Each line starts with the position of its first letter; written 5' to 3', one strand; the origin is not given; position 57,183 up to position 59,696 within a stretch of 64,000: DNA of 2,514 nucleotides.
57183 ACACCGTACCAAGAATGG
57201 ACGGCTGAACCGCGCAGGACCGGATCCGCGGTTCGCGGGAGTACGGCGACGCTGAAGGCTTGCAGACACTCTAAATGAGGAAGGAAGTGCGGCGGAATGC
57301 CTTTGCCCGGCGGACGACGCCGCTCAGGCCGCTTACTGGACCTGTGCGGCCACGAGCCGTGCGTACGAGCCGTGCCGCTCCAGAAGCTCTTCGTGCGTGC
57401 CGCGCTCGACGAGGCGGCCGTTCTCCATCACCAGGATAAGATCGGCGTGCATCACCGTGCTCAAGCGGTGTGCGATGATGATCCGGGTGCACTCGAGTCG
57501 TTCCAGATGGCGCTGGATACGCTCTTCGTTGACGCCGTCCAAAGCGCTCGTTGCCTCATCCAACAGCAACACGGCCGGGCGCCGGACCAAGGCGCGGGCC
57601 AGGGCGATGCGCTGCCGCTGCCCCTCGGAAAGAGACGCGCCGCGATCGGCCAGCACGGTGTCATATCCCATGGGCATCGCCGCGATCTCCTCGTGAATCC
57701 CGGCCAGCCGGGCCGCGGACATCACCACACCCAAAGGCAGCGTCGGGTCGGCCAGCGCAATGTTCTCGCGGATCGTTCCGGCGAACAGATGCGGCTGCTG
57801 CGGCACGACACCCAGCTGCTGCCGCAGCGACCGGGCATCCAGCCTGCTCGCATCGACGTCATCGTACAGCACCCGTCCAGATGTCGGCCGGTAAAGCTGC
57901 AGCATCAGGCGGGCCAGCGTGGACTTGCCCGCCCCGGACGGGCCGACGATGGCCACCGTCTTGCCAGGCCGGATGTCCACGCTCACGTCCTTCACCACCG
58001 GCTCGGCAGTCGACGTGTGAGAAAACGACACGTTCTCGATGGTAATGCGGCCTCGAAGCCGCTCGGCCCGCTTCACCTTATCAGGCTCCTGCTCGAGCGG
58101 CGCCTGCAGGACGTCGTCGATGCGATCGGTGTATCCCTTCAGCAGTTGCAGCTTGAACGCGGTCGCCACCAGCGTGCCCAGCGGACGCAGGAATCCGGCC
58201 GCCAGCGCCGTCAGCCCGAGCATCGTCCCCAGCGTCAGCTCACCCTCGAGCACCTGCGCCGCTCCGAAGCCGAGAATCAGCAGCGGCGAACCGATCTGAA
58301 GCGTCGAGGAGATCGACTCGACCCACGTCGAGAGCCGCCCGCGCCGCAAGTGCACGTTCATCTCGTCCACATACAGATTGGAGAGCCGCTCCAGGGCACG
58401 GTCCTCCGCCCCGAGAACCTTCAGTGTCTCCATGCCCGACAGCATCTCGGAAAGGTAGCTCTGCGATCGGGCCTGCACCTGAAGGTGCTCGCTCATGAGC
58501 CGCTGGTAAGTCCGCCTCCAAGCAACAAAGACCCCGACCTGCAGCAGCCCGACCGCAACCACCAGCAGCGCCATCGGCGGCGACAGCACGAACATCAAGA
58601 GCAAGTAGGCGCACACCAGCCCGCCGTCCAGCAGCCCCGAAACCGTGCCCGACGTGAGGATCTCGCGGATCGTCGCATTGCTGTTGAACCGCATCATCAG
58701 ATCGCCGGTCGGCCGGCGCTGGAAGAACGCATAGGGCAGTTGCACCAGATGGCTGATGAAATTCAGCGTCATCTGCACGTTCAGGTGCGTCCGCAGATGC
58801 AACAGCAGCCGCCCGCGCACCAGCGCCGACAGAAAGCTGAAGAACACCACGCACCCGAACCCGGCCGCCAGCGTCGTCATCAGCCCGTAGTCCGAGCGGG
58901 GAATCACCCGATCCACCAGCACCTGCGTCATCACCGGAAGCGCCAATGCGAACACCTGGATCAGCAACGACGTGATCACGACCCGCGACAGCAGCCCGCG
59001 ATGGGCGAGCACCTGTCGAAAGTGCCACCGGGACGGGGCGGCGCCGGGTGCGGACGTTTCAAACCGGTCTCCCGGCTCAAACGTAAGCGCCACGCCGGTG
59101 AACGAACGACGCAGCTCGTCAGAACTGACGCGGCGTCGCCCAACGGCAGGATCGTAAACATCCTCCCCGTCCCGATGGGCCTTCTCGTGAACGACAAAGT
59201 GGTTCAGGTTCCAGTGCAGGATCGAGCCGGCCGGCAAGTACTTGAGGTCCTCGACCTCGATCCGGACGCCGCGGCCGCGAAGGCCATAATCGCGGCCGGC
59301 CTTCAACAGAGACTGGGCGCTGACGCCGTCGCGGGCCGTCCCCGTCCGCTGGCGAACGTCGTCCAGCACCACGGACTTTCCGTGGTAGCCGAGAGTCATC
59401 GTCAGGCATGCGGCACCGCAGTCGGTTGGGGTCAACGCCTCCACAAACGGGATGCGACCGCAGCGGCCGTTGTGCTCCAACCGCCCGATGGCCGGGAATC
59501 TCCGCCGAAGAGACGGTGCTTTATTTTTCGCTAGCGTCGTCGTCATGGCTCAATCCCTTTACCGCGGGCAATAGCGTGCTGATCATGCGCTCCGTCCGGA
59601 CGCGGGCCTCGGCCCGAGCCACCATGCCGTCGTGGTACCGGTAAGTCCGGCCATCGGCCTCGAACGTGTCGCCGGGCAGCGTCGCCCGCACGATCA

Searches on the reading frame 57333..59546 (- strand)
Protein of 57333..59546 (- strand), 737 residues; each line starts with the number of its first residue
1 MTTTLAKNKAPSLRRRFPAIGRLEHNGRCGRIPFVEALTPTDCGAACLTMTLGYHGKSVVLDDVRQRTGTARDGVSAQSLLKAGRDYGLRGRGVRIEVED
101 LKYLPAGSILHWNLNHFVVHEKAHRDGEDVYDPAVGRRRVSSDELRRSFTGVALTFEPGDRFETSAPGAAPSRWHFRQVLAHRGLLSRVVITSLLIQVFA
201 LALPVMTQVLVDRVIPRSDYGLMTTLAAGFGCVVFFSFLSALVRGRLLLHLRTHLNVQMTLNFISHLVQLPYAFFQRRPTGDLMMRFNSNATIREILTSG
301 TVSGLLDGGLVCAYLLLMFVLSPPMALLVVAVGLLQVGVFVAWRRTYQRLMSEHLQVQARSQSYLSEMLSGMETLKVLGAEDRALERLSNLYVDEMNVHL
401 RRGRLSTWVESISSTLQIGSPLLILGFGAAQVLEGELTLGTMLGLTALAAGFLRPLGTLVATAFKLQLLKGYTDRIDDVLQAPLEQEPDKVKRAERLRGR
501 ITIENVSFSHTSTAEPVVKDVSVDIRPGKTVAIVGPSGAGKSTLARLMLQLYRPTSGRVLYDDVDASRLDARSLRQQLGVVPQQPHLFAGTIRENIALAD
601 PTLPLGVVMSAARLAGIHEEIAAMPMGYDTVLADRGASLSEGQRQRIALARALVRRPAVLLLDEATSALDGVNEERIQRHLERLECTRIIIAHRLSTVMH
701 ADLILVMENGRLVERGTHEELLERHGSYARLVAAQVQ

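Call 14: find_related_loci(query=window:57333-59546:-, collection=genome_contigs, flank=6000)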
Query window:57333-59546:- (737 aa) in genome_contigs; peptide patterns used: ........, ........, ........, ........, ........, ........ (x = any residue, [..] = any of these).
594 stretches matched a pattern; 511 encode a relative of the query (tblastn E <= 1e-3); the best 80 are kept; 80 distinct loci.
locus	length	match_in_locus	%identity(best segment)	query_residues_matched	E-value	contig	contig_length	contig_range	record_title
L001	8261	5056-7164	56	33-735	0e+0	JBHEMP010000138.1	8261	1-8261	MAG: Candidatus Dormibacteria bacterium isolate S3_bin.41.orig S3_k141_1812515, whole genome shotgun sequence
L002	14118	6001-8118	52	33-737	0e+0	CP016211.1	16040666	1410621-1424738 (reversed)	Minicystis rosea strain DSM 24000 chromosome, complete genome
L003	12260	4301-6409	51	32-735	0e+0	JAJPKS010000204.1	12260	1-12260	MAG: Bacillota bacterium isolate Centralia_MAG_97 k107_6981199, whole genome shotgun sequence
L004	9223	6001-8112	50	31-735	0e+0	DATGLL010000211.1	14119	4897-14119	MAG TPA_asm: Candidatus Dormiibacterota bacterium isolate SMAG_U9885 k141_601954, whole genome shotgun sequence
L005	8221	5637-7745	45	31-732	0e+0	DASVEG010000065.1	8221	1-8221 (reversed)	MAG TPA_asm: Acidimicrobiales bacterium isolate SMAG_U2054 k141_629607, whole genome shotgun sequence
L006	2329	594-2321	52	12-588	0e+0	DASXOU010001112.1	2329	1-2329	MAG TPA_asm: Polyangia bacterium isolate SMAG_U5390 k141_1424998, whole genome shotgun sequence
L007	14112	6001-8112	51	32-735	0e+0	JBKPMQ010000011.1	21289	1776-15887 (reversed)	MAG: Actinomycetota bacterium isolate GS_HAYS_MAG_00062 GS_HAYS_000003911508, whole genome shotgun sequence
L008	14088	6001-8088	45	41-736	1e-164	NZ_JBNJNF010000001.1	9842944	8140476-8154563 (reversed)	Microbispora sp. CA-102843 MDNA_WGS_260_1, whole genome shotgun sequence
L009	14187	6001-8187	43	5-736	2e-143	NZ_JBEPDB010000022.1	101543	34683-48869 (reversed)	Dactylosporangium sp. NPDC000555 NPDC000555_6_A12.ctg-0022, whole genome shotgun sequence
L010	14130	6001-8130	43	28-733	2e-137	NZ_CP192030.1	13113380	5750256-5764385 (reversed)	Dactylosporangium sp. CA-233914 chromosome, complete genome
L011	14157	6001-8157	41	18-735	3e-136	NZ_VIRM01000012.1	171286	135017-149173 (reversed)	Microbispora hainanensis strain DSM 45428 12, whole genome shotgun sequence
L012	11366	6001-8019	35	31-702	6e-134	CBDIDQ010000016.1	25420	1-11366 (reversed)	MAG: Alteromonadaceae bacterium isolate f75c2a94-abb4-46c5-8828-5dbafff39e76 genome assembly, contig: contig_16, whole g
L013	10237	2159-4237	33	23-714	8e-133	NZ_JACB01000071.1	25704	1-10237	Aquimarina megaterium XH134 contig71_scaffold38, whole genome shotgun sequence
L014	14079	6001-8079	33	23-714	1e-132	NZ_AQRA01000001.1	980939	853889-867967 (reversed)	Aquimarina atlantica strain 22II-S11-z7 contig1, whole genome shotgun sequence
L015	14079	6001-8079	33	23-714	3e-132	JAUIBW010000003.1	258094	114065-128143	MAG: Bacteroidia bacterium isolate 6_bin.65 NODE_73_length_258094_cov_1.435536, whole genome shotgun sequence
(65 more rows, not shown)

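Call 22: find_homologous_proteins(query=window:57333-59546:-, max_evalue=1e-100)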
Query window:57333-59546:- (737 aa): 2017 proteins with E <= 1e-100 among 8000 candidates; the best 120 are listed.
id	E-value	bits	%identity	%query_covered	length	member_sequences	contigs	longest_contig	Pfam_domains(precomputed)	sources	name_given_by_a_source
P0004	0.0e+0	1462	94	97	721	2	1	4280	PF00005.34,PF03412.22,PF02463.26,PF00664.29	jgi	jgi:ABC-type bacteriocin/lantibiotic exporter with double-glycine peptidase domain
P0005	5.3e-278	942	60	99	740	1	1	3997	PF00005.34,PF03412.22,PF00664.29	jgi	-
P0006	6.9e-273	925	59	99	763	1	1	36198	PF00005.34,PF03412.22,PF02463.26,PF00664.29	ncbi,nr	ncbi:MAG: peptidase domain-containing ABC transporter [Deltaproteobacteria bacterium]|nr:peptidase d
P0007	1.0e-272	925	60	99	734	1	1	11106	PF00005.34,PF03412.22,PF00664.29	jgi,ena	-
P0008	1.6e-269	914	59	98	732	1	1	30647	PF00005.34,PF03412.22,PF02463.26,PF00664.29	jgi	jgi:ABC-type bacteriocin/lantibiotic exporter with double-glycine peptidase domain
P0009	5.0e-269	912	61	98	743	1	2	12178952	PF00005.34,PF03412.22,PF00664.29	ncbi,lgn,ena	-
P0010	9.1e-269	912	60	98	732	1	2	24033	PF00005.34,PF03412.22,PF02463.26,PF00664.29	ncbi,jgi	jgi:ABC-type bacteriocin/lantibiotic exporter with double-glycine peptidase domain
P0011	1.5e-268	911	61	99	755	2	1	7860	PF00005.34,PF03412.22,PF02463.26,PF00664.29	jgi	jgi:ABC-type bacteriocin/lantibiotic exporter with double-glycine peptidase domain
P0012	2.0e-268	911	58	98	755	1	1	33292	PF00005.34,PF03412.22,PF02463.26,PF00664.29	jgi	jgi:ABC-type bacteriocin/lantibiotic exporter with double-glycine peptidase domain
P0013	8.3e-268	908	59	99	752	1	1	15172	PF00005.34,PF03412.22,PF02463.26,PF00664.29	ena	-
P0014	7.5e-267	905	60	99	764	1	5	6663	PF00005.34,PF03412.22,PF00664.29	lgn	-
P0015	9.7e-267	905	59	98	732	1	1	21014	PF00005.34,PF03412.22,PF02463.26,PF00664.29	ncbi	-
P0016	1.0e-266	905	59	98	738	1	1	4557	PF00005.34,PF03412.22,PF02463.26,PF00664.29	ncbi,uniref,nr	ncbi:peptidase domain-containing ABC transporter [Archangium sp.]|uniref:peptidase domain-containing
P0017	3.0e-266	903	60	98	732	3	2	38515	PF00005.34,PF03412.22,PF02463.26,PF00664.29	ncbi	-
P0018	4.7e-266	903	58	99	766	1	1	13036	PF00005.34,PF03412.22,PF02463.26,PF00664.29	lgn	-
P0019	4.7e-266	903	59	99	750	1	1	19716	PF00005.34,PF03412.22,PF02463.26,PF00664.29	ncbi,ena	-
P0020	9.8e-266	902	58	99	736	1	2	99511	PF00005.34,PF03412.22,PF00664.29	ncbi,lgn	ncbi:MAG: peptidase domain-containing ABC transporter [Candidatus Polarisedimenticolia bacterium]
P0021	1.0e-265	902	59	98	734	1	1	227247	PF00005.34,PF03412.22,PF02463.26,PF00664.29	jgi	jgi:ATP-binding cassette subfamily B protein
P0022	1.6e-265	901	58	99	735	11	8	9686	PF00005.34,PF03412.22,PF00664.29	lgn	-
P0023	8.5e-265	899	59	98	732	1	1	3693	PF00005.34,PF03412.22,PF02463.26,PF00664.29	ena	-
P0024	8.9e-265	898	58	98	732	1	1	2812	PF00005.34,PF03412.22,PF02463.26,PF00664.29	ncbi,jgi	jgi:ABC-type bacteriocin/lantibiotic exporter with double-glycine peptidase domain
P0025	9.6e-265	898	58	100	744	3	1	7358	PF00005.34,PF03412.22,PF00664.29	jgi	-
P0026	1.1e-264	898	59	99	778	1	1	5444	PF00005.34,PF03412.22,PF02463.26,PF00664.29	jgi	jgi:ATP-binding cassette, subfamily B, bacterial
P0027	1.1e-264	898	59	99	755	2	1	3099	PF00005.34,PF03412.22,PF00664.29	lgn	-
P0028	1.5e-264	898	58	99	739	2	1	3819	PF00005.34,PF03412.22,PF02463.26,PF00664.29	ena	-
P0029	2.6e-264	897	59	99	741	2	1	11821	PF00005.34,PF03412.22,PF02463.26,PF00664.29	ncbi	-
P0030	5.1e-264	896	58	99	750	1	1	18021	PF00005.34,PF03412.22,PF02463.26,PF00664.29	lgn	-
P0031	6.2e-264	896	59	99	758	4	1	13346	PF00005.34,PF03412.22,PF00664.29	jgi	jgi:ATP-binding cassette subfamily B protein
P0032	6.6e-264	896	58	99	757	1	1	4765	PF00005.34,PF03412.22,PF02463.26,PF00664.29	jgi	jgi:ATP-binding cassette, subfamily B, bacterial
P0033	7.0e-264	895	58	99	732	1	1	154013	PF00005.34,PF03412.22,PF02463.26,PF00664.29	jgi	jgi:ABC-type bacteriocin/lantibiotic exporter with double-glycine peptidase domain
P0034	1.2e-263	895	58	100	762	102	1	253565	PF00005.34,PF03412.22,PF00664.29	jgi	jgi:ATP-binding cassette subfamily B protein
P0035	5.3e-263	893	58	98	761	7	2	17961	PF00005.34,PF03412.22,PF02463.26,PF00664.29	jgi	jgi:ATP-binding cassette, subfamily B, bacterial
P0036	5.4e-263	893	58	99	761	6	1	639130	PF00005.34,PF03412.22,PF02463.26,PF00664.29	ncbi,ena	-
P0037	5.4e-263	893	58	98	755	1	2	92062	PF00005.34,PF03412.22,PF00664.29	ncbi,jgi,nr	ncbi:MAG: peptidase domain-containing ABC transporter [Acidobacteria bacterium]|nr:peptidase domain-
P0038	5.5e-263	893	58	99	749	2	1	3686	PF00005.34,PF03412.22,PF02463.26,PF00664.29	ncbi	ncbi:MAG TPA: peptidase domain-containing ABC transporter [Thermoanaerobaculia bacterium]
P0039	8.8e-263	892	59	99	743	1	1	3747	PF00005.34,PF03412.22,PF00664.29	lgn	-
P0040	1.5e-262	891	59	98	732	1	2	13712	PF00005.34,PF03412.22,PF02463.26,PF00664.29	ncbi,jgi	jgi:ABC-type bacteriocin/lantibiotic exporter with double-glycine peptidase domain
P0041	2.4e-262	890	59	98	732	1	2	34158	PF00005.34,PF03412.22,PF02463.26,PF00664.29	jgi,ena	-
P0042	3.3e-262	890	59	99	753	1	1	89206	PF00005.34,PF03412.22,PF02463.26,PF00664.29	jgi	jgi:ABC-type bacteriocin/lantibiotic exporter with double-glycine peptidase domain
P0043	3.4e-262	890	58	98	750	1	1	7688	PF00005.34,PF03412.22,PF00664.29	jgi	jgi:ABC-type bacteriocin/lantibiotic exporter with double-glycine peptidase domain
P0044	6.5e-262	889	59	99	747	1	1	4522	PF00005.34,PF03412.22,PF02463.26,PF00664.29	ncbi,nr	ncbi:MAG: peptidase domain-containing ABC transporter [Holophagales bacterium]|nr:peptidase domain-c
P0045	1.0e-261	888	58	99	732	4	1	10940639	PF00005.34,PF03412.22,PF02463.26,PF00664.29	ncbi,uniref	ncbi:peptidase domain-containing ABC transporter [Archangium gephyra]|uniref:peptidase domain-contai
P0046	1.0e-261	888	59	98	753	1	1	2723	PF00005.34,PF03412.22,PF02463.26,PF00664.29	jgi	jgi:ABC-type bacteriocin/lantibiotic exporter with double-glycine peptidase domain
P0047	1.7e-261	888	59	98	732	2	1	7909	PF00005.34,PF03412.22,PF02463.26,PF00664.29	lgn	-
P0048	1.9e-261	887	58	98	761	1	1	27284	PF00005.34,PF03412.22,PF00664.29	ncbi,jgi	-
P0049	3.5e-261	887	57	99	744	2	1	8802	PF00005.34,PF03412.22,PF02463.26,PF00664.29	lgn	-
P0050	3.6e-261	887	59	98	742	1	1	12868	PF00005.34,PF03412.22,PF02463.26,PF00664.29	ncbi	-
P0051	4.3e-261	886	58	99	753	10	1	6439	PF00005.34,PF03412.22,PF02463.26,PF00664.29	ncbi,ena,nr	ncbi:MAG TPA: peptidase domain-containing ABC transporter [Thermoanaerobaculia bacterium]|nr:peptida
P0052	4.4e-261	886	59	98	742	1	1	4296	PF00005.34,PF03412.22,PF02463.26,PF00664.29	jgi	jgi:ABC-type bacteriocin/lantibiotic exporter with double-glycine peptidase domain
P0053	4.6e-261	886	58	98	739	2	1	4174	PF00005.34,PF03412.22,PF02463.26,PF00664.29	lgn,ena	-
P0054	8.3e-261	885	59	99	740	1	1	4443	PF00005.34,PF03412.22,PF00664.29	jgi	jgi:ATP-binding cassette, subfamily B, bacterial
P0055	1.1e-260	885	58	98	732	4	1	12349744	PF00005.34,PF03412.22,PF02463.26,PF00664.29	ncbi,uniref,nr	ncbi:lantibiotic ABC transporter permease/ATP-binding protein [Cystobacter fuscus]|uniref:Lantibioti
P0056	1.3e-260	885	57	99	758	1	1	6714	PF00005.34,PF03412.22,PF02463.26,PF00664.29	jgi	jgi:ABC-type bacteriocin/lantibiotic exporter with double-glycine peptidase domain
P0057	1.4e-260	885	58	98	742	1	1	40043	PF00005.34,PF03412.22,PF00664.29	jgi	jgi:ABC-type bacteriocin/lantibiotic exporter with double-glycine peptidase domain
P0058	1.5e-260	884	57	99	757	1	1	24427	PF00005.34,PF03412.22,PF02463.26,PF00664.29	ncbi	-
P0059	1.5e-260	884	57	98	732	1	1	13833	PF00005.34,PF03412.22,PF00664.29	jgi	jgi:ATP-binding cassette, subfamily B, bacterial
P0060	2.4e-260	884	58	98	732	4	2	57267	PF00005.34,PF03412.22,PF02463.26,PF00664.29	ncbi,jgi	jgi:ABC-type bacteriocin/lantibiotic exporter with double-glycine peptidase domain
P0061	4.6e-260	883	58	98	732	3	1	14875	PF00005.34,PF03412.22,PF02463.26,PF00664.29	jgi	jgi:ABC-type bacteriocin/lantibiotic exporter with double-glycine peptidase domain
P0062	5.8e-260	883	58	99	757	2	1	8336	PF00005.34,PF03412.22,PF02463.26,PF00664.29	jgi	jgi:ATP-binding cassette subfamily B protein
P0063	8.1e-260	882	58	98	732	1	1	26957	PF00005.34,PF03412.22,PF02463.26,PF00664.29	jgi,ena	-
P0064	8.7e-260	882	57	99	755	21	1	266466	PF00005.34,PF03412.22,PF02463.26,PF00664.29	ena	-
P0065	8.8e-260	882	58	98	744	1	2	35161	PF00005.34,PF03412.22,PF00664.29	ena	-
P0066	1.2e-259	881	58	99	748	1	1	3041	PF00005.34,PF03412.22,PF02463.26,PF00664.29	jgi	-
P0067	1.7e-259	881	59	98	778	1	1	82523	PF00005.34,PF03412.22,PF02463.26,PF00664.29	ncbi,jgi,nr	ncbi:MAG TPA: peptidase domain-containing ABC transporter [Polyangia bacterium]|jgi:ABC-type bacteri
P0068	3.4e-259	880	58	99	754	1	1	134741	PF00005.34,PF03412.22,PF00664.29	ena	-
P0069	5.9e-259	879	57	99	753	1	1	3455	PF00005.34,PF03412.22,PF00664.29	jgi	jgi:ATP-binding cassette, subfamily B, bacterial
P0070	7.5e-259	879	58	99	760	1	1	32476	PF00005.34,PF03412.22,PF02463.26,PF00664.29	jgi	jgi:ATP-binding cassette subfamily B protein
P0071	8.4e-259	879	59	99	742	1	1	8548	PF00005.34,PF03412.22,PF00664.29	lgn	-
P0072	8.6e-259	879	57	98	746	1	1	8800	PF00005.34,PF03412.22,PF02463.26,PF00664.29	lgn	-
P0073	1.0e-258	878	57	98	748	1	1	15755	PF00005.34,PF03412.22,PF00664.29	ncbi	-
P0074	1.5e-258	878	56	98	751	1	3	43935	PF00005.34,PF03412.22,PF00664.29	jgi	jgi:ATP-binding cassette subfamily B protein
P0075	1.5e-258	878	56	99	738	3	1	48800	PF00005.34,PF03412.22,PF00664.29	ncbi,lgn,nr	ncbi:MAG: peptidase domain-containing ABC transporter [Acidobacteria bacterium]|nr:peptidase domain-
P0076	1.5e-258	878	56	99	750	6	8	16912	PF00005.34,PF03412.22,PF02463.26,PF00664.29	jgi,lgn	jgi:ABC-type bacteriocin/lantibiotic exporter with double-glycine peptidase domain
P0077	1.7e-258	878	58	98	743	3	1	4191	PF00005.34,PF03412.22,PF02463.26,PF00664.29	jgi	jgi:ATP-binding cassette, subfamily B, bacterial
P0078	1.9e-258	878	57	99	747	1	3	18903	PF00005.34,PF03412.22,PF00664.29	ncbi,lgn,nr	ncbi:MAG: peptidase domain-containing ABC transporter [Acidobacteria bacterium]|nr:peptidase domain-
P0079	2.7e-258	877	57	98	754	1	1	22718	PF00005.34,PF03412.22,PF02463.26,PF00664.29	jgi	jgi:ATP-binding cassette, subfamily B, bacterial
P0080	3.3e-258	877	56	99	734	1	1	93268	PF00005.34,PF03412.22,PF00664.29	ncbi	-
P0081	3.4e-258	877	56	98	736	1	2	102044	PF00005.34,PF03412.22,PF02463.26,PF00664.29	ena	-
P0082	3.4e-258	877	58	98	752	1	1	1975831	PF00005.34,PF03412.22,PF02463.26,PF00664.29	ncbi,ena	-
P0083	3.8e-258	877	57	99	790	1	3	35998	PF00005.34,PF03412.22,PF00664.29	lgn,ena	-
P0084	4.2e-258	876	57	98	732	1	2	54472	PF00005.34,PF03412.22,PF02463.26,PF00664.29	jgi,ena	-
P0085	4.8e-258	876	56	99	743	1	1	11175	PF00005.34,PF03412.22,PF02463.26,PF00664.29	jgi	jgi:ATP-binding cassette, subfamily B, bacterial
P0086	5.2e-258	876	57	97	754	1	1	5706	PF00005.34,PF03412.22,PF02463.26,PF00664.29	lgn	-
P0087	5.9e-258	876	57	98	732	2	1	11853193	PF00005.34,PF03412.22,PF02463.26,PF00664.29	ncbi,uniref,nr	ncbi:peptidase domain-containing ABC transporter [Cystobacter fuscus]|uniref:peptidase domain-contai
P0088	7.4e-258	876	57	99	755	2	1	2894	PF00005.34,PF03412.22,PF02463.26,PF00664.29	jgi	jgi:ATP-binding cassette subfamily B protein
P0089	8.9e-258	875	57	99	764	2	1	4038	PF00005.34,PF03412.22,PF02463.26,PF00664.29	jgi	jgi:ABC-type bacteriocin/lantibiotic exporter with double-glycine peptidase domain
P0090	1.1e-257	875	57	100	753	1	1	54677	PF00005.34,PF03412.22,PF02463.26,PF00664.29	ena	-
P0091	1.1e-257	875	58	98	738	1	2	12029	PF00005.34,PF03412.22,PF02463.26,PF00664.29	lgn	-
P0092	1.3e-257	875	57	99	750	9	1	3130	PF00005.34,PF03412.22,PF02463.26,PF00664.29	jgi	jgi:ATP-binding cassette, subfamily B, bacterial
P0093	1.3e-257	875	58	98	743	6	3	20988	PF00005.34,PF03412.22,PF02463.26,PF00664.29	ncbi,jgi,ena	ncbi:MAG TPA: peptidase domain-containing ABC transporter [Thermoanaerobaculia bacterium]|jgi:ABC-ty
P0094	1.6e-257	874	58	99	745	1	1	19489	PF00005.34,PF03412.22,PF02463.26,PF00664.29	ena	-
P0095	2.0e-257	874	58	99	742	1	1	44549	PF00005.34,PF03412.22,PF00664.29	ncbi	-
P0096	2.4e-257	874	58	99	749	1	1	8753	PF00005.34,PF03412.22,PF02463.26,PF00664.29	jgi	jgi:ATP-binding cassette subfamily B protein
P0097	3.9e-257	873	58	98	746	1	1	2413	PF00005.34,PF03412.22,PF02463.26,PF00664.29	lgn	-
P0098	4.0e-257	873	56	99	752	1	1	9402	PF00005.34,PF03412.22,PF00664.29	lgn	-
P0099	4.6e-257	873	56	97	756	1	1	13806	PF00005.34,PF03412.22,PF02463.26,PF00664.29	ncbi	-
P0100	5.3e-257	873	57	100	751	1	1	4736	PF00005.34,PF03412.22,PF02463.26,PF00664.29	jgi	jgi:ATP-binding cassette subfamily B protein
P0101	6.0e-257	873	57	98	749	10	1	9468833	PF00005.34,PF03412.22,PF00664.29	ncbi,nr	ncbi:peptidase domain-containing ABC transporter [Archangium primigenium]|nr:peptidase domain-contai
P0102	7.6e-257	872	57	97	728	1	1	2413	PF00005.34,PF03412.22,PF00664.29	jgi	jgi:ABC-type bacteriocin/lantibiotic exporter with double-glycine peptidase domain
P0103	7.9e-257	872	57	99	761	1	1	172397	PF00005.34,PF03412.22,PF02463.26,PF00664.29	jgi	jgi:ABC-type bacteriocin/lantibiotic exporter with double-glycine peptidase domain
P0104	1.2e-256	872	58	99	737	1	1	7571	PF00005.34,PF03412.22,PF00664.29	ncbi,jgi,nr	ncbi:MAG: peptidase domain-containing ABC transporter [Acidobacteria bacterium]|nr:MAG: peptidase do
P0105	1.4e-256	871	57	98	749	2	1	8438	PF00005.34,PF03412.22,PF02463.26,PF00664.29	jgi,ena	-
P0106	1.6e-256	871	58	98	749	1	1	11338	PF00005.34,PF03412.22,PF02463.26,PF00664.29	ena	-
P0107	1.7e-256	871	57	98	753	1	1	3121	PF00005.34,PF03412.22,PF02463.26,PF00664.29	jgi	-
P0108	2.0e-256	871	57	99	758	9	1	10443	PF00005.34,PF03412.22,PF02463.26,PF00664.29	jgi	jgi:ABC-type bacteriocin/lantibiotic exporter with double-glycine peptidase domain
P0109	2.0e-256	871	57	99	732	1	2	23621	PF00005.34,PF03412.22,PF00664.29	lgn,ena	-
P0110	2.1e-256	871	57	99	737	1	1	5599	PF00005.34,PF03412.22,PF02463.26,PF00664.29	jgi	jgi:ABC-type bacteriocin/lantibiotic exporter with double-glycine peptidase domain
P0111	2.8e-256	870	57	99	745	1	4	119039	PF00005.34,PF03412.22,PF00664.29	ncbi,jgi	-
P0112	3.0e-256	870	60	96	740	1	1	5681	PF00005.34,PF03412.22,PF00664.29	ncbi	-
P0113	3.7e-256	870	57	98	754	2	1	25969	PF00005.34,PF03412.22,PF02463.26,PF00664.29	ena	-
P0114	3.8e-256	870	57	99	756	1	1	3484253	PF00005.34,PF03412.22,PF02463.26,PF00664.29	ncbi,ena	-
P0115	4.3e-256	870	57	99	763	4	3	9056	PF00005.34,PF03412.22,PF02463.26,PF00664.29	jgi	jgi:ABC-type bacteriocin/lantibiotic exporter with double-glycine peptidase domain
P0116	4.6e-256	870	58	98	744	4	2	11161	PF00005.34,PF03412.22,PF02463.26,PF00664.29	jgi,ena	jgi:ABC-type bacteriocin/lantibiotic exporter with double-glycine peptidase domain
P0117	5.6e-256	869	56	99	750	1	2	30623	PF00005.34,PF03412.22,PF02463.26,PF00664.29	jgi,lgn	jgi:ABC-type bacteriocin/lantibiotic exporter with double-glycine peptidase domain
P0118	5.7e-256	869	57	99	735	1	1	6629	PF00005.34,PF03412.22,PF02463.26,PF00664.29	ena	-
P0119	6.2e-256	869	58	99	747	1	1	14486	PF00005.34,PF03412.22,PF02463.26,PF00664.29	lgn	-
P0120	6.6e-256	869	58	99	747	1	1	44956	PF00005.34,PF03412.22,PF02463.26,PF00664.29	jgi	jgi:ATP-binding cassette, subfamily B, bacterial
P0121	7.2e-256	869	58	99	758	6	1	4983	PF00005.34,PF03412.22,PF02463.26,PF00664.29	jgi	jgi:ABC-type bacteriocin/lantibiotic exporter with double-glycine peptidase domain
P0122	8.7e-256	869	56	98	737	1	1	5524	PF00005.34,PF03412.22,PF02463.26,PF00664.29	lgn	-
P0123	1.1e-255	868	57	99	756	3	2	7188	PF00005.34,PF03412.22,PF02463.26,PF00664.29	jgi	jgi:ATP-binding cassette subfamily B protein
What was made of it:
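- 57333..59546 (-): Peptidase-containing ABC transporter (C39 + ABC_membrane + ABC_tran), the presumed exporter and processing enzyme for the two peptides. The 94%-identical homologue P0004 carries precomputed PF03412, PF00664 and PF00005 (call 22).
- On Double-glycine peptide export locus (the genes the leader serves): The close homologue carries PF03412, PF00664 and PF00005 (call 22).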

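Call 24: find_encoding_contigs(protein=P0005, flank=5000, max_places=3)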
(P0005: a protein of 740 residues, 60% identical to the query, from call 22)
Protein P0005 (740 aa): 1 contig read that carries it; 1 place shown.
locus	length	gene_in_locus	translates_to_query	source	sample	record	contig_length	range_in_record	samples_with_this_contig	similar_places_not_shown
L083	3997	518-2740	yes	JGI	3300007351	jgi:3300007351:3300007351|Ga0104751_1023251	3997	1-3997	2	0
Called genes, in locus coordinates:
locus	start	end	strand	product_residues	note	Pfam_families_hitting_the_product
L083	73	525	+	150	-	-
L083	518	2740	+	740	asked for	PF03412:Peptidase_C39, PF00664:ABC_membrane, PF00005:ABC_tran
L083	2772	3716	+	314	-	-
